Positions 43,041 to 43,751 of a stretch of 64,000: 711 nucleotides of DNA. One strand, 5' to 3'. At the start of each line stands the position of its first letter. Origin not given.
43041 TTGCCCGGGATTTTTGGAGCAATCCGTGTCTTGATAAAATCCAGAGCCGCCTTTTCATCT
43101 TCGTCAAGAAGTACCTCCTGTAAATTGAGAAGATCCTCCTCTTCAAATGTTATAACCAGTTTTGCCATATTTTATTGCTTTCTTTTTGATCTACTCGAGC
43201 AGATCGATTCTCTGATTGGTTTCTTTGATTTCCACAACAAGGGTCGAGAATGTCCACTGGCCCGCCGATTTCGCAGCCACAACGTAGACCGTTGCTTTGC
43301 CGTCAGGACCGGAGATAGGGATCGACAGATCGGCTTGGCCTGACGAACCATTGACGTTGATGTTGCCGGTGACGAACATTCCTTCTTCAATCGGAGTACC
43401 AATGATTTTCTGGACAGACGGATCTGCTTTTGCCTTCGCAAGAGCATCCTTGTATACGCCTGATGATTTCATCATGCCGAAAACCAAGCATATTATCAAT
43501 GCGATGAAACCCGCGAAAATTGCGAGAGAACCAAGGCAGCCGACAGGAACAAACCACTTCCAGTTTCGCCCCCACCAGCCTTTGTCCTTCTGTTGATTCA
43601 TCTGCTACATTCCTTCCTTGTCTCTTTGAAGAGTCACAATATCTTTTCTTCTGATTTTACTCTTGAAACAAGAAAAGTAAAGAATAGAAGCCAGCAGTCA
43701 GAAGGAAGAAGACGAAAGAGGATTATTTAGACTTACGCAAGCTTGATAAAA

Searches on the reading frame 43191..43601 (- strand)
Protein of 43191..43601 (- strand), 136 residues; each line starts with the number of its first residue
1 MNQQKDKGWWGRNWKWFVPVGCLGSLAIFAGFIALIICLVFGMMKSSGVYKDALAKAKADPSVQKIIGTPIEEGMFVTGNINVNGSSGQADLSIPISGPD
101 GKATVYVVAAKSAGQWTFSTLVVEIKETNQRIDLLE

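Call 24: search_protein_families(library=pfam, proteins=[window:43191-43601:-], max_evalue=0.01)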
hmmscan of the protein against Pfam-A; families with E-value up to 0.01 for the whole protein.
window:43191-43601:- (136 aa): 2 families
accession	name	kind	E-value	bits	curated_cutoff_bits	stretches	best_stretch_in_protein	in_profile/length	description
PF08695.16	Coa1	-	3.2e-18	66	22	1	27-136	6-117/117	Cytochrome oxidase complex assembly protein 1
PF08294.17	TIM21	-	0.0034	17.7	24.1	0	23-71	16-64/145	TIM21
